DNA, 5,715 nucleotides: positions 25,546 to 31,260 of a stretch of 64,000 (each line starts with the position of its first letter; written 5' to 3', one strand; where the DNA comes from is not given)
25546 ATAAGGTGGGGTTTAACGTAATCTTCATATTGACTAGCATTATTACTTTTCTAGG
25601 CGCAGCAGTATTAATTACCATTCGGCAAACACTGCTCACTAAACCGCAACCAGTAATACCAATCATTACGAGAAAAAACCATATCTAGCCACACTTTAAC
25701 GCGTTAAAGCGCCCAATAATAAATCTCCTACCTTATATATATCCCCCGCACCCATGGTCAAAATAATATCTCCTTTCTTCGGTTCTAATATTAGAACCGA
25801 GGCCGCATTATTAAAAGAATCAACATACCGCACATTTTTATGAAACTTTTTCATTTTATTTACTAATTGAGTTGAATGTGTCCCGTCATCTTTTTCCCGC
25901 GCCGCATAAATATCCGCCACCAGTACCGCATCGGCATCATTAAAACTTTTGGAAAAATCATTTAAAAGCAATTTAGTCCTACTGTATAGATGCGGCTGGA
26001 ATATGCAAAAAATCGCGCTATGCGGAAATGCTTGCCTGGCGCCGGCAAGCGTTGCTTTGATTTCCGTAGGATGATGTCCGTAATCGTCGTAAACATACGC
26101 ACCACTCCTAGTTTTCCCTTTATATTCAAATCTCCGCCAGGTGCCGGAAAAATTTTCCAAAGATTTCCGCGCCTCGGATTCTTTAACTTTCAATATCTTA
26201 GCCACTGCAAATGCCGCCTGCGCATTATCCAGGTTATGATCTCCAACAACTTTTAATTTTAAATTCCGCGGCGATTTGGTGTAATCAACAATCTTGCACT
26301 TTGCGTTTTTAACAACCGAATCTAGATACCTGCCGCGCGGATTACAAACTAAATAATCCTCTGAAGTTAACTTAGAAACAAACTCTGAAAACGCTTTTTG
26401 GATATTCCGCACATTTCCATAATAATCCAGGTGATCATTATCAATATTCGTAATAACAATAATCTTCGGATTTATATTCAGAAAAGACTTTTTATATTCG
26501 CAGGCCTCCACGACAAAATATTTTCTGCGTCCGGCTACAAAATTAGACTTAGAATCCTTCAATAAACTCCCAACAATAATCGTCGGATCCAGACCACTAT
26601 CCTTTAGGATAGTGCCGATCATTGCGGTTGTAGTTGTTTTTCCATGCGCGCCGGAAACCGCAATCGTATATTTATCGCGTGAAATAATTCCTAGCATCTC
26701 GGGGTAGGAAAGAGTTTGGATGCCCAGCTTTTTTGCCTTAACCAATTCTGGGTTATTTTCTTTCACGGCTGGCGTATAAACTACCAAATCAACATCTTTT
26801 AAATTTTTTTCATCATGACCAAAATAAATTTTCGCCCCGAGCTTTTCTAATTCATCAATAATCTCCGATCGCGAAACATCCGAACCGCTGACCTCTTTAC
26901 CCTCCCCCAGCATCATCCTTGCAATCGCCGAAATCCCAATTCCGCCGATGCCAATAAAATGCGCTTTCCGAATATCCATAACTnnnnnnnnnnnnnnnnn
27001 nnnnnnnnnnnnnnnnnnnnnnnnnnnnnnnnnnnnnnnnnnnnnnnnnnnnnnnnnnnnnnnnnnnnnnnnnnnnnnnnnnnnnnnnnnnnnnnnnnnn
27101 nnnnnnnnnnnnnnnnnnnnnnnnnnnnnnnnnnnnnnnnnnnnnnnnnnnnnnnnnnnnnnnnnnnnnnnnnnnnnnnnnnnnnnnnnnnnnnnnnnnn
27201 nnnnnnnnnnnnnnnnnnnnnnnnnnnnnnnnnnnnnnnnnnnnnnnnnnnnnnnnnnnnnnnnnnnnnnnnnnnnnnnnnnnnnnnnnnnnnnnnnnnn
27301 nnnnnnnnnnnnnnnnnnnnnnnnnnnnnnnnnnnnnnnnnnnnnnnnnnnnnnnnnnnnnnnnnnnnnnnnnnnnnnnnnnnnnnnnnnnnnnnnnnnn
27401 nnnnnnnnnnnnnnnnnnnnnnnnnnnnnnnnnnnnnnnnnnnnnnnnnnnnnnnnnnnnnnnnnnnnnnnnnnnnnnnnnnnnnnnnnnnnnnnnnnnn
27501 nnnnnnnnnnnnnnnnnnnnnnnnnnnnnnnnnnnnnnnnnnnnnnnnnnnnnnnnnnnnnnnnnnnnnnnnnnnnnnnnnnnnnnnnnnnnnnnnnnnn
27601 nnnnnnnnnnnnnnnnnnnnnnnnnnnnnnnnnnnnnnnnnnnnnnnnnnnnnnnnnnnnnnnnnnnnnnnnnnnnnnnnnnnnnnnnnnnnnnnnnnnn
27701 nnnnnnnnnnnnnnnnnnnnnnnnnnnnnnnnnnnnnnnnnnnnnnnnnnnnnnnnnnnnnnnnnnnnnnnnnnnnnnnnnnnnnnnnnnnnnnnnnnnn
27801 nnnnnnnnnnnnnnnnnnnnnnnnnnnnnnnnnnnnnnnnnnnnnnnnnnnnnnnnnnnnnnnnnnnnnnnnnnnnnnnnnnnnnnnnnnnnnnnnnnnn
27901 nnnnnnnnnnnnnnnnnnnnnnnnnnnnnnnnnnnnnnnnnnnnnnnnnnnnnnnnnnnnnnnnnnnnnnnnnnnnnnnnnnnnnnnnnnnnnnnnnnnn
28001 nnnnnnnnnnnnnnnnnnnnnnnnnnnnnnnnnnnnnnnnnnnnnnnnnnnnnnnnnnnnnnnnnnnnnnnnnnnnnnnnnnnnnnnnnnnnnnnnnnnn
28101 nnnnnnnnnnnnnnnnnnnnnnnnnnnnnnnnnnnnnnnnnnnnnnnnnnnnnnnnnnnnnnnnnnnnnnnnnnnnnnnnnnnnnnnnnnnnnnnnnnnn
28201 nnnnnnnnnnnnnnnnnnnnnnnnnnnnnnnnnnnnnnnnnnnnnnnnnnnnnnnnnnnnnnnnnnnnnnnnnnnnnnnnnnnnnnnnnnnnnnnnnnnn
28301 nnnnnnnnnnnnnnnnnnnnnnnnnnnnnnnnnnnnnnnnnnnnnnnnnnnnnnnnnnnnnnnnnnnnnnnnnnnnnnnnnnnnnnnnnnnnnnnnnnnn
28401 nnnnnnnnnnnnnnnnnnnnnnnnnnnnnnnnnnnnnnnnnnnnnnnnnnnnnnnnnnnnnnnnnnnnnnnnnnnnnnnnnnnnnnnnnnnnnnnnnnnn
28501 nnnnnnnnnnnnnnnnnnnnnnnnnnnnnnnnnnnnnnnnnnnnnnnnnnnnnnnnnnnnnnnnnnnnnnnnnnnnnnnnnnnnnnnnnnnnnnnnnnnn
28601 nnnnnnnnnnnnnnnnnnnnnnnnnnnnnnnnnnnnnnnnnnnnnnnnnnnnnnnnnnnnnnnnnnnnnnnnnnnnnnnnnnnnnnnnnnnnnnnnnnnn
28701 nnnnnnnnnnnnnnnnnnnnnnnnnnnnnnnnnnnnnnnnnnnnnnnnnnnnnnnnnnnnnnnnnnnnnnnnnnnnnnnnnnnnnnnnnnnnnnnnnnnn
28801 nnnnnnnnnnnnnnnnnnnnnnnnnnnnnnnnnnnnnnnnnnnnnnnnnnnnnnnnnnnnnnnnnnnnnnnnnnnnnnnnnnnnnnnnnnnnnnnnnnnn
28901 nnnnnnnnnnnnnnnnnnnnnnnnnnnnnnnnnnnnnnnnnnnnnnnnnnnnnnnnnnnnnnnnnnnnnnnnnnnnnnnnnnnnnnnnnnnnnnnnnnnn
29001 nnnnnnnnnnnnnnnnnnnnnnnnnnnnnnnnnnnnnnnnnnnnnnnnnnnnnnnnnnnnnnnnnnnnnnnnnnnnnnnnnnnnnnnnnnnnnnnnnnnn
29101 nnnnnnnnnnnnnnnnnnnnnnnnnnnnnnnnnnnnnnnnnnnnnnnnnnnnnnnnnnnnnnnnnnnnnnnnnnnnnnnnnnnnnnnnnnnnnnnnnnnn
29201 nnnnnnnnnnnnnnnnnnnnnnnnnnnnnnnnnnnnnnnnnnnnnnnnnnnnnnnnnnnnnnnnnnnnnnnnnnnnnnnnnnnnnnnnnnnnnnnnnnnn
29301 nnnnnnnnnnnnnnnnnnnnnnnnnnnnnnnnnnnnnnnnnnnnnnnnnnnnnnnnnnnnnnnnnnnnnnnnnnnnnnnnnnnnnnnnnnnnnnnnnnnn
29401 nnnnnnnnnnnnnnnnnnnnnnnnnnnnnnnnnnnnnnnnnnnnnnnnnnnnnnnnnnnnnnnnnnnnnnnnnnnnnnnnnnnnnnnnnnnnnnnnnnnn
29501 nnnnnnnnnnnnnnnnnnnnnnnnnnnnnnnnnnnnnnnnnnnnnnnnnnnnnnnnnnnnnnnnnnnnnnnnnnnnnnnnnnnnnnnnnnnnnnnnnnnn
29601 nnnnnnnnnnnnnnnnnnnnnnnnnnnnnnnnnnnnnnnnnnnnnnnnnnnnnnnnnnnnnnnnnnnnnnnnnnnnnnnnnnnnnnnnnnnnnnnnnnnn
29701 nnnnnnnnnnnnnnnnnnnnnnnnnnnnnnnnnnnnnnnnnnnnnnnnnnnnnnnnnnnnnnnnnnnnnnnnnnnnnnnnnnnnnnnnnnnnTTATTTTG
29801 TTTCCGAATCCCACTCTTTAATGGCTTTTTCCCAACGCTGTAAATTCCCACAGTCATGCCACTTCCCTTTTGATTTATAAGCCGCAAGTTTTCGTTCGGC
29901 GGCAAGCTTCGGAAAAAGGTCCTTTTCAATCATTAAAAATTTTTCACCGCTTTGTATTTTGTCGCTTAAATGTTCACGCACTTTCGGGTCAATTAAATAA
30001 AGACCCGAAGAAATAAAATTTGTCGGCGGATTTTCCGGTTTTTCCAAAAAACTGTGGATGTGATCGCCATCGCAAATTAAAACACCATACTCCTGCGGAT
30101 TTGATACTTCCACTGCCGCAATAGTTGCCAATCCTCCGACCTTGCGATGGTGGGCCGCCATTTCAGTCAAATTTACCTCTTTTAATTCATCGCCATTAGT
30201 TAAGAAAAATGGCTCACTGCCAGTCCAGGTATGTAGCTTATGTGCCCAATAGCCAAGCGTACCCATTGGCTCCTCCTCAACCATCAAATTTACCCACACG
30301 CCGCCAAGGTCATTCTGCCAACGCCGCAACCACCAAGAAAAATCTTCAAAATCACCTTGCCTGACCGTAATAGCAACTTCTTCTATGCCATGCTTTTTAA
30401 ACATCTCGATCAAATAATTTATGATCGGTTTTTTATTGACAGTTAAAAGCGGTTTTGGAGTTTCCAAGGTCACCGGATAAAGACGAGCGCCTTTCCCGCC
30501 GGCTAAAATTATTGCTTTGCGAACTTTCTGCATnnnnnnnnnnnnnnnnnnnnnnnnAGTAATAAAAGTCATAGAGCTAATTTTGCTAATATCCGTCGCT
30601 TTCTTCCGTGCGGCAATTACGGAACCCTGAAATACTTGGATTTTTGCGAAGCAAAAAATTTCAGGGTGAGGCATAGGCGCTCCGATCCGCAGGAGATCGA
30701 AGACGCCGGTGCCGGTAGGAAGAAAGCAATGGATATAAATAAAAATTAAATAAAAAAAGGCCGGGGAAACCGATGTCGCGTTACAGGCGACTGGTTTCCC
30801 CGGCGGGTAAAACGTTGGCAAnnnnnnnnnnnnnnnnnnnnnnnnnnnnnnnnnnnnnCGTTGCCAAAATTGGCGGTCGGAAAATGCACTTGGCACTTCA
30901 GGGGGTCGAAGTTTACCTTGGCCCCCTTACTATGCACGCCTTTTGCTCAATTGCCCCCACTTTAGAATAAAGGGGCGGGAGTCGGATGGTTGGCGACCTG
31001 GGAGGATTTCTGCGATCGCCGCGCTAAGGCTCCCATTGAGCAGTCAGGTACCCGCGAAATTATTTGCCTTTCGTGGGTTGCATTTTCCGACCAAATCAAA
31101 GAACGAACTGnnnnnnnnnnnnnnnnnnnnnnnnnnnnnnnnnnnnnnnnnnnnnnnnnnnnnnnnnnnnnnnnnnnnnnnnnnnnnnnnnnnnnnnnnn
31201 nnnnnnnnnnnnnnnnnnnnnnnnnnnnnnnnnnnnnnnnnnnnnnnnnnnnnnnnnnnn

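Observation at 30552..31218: Second GC-rich ORF-free block (about 540 nt) with a strong minus-strand terminator and long-range complementarity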

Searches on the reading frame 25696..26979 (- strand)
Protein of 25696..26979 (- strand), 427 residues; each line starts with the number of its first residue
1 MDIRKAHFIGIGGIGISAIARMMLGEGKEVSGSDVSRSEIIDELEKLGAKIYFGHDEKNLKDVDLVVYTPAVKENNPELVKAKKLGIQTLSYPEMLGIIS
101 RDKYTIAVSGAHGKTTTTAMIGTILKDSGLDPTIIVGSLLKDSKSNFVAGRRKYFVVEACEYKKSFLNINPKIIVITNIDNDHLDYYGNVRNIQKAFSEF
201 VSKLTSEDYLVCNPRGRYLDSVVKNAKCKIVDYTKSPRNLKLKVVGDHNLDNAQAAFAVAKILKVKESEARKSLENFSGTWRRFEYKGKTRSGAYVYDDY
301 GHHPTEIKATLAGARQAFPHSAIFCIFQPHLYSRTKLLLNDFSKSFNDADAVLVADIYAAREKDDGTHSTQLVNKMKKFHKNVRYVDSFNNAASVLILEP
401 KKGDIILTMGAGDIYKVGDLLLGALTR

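Call 79: search_protein_families(library=pfam, proteins=[window:25696-26979:-], max_evalue=0.01)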
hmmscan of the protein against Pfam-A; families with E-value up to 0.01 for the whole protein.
window:25696-26979:- (427 aa): 4 families
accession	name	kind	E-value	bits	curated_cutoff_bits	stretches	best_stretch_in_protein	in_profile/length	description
PF01225.30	Mur_ligase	-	8.7e-27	93.8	21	1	6-104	2-95/95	Mur ligase family, catalytic domain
PF08245.18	Mur_ligase_M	-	1.5e-22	81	24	1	108-236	1-148/200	Mur ligase middle domain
PF02875.26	Mur_ligase_C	-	4e-21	76.6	28.4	1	282-412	1-127/127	Mur ligase, glutamate ligase domain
PF21799.2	MurD-like_N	-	0.00093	19.9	27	1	8-89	5-86/88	Mur ligase MurD-like, N-terminal domain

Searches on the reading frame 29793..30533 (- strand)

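Call 79: search_protein_families(library=pfam, proteins=[window:29793-30533:-], max_evalue=0.01)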
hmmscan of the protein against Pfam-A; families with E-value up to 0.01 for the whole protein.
window:29793-30533:- (246 aa): 3 families
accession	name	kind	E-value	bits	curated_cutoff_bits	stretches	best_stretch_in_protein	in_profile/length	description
PF00483.29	NTP_transferase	-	6.4e-41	141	21.2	1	6-239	1-240/245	Nucleotidyl transferase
PF12804.13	NTP_transf_3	-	1.7e-08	35.3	27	1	7-64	1-53/160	MobA-like NTP transferase domain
PF01128.25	IspD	-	0.0077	16.4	27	0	7-66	3-60/221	2-C-methyl-D-erythritol 4-phosphate cytidylyltransferase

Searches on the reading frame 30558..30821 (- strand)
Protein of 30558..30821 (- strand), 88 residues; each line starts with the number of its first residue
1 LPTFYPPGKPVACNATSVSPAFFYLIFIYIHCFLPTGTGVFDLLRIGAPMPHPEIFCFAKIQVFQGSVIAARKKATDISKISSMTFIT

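Call 33: list_cluster_members(proteins=[window:30558-30821:-, window:30749-30937:-, window:30773-30967:+, window:30943-31110:+, window:30965-31099:-, window:30990-31121:+])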
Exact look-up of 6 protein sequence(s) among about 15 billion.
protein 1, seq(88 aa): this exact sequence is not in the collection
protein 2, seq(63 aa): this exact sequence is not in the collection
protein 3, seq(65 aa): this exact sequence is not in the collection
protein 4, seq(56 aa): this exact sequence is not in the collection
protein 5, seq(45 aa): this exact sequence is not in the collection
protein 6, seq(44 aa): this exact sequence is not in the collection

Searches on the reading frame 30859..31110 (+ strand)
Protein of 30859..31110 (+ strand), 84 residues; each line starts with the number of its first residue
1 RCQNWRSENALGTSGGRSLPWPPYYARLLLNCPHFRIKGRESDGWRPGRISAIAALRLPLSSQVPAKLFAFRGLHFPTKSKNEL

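Call 35: find_related_loci(query=window:30859-31110:+, collection=genome_contigs, flank=5000)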
Query seq(84 aa) (84 aa) in genome_contigs; peptide patterns used: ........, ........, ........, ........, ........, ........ (x = any residue, [..] = any of these).
247 stretches matched a pattern, but none encodes a relative of the query by tblastn (E <= 1e-3).

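Call 61: search_protein_representatives(protein=window:30859-31110:+)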
Query: 84 residues. Proteins with E-value up to 0.001 (for the whole library): 2; up to 1e-10: 1; up to 1e-30: 0. The best 2 are listed.
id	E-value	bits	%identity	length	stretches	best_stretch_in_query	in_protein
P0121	4.2e-11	59.0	33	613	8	21-54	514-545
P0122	3.5e-04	36.9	39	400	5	20-52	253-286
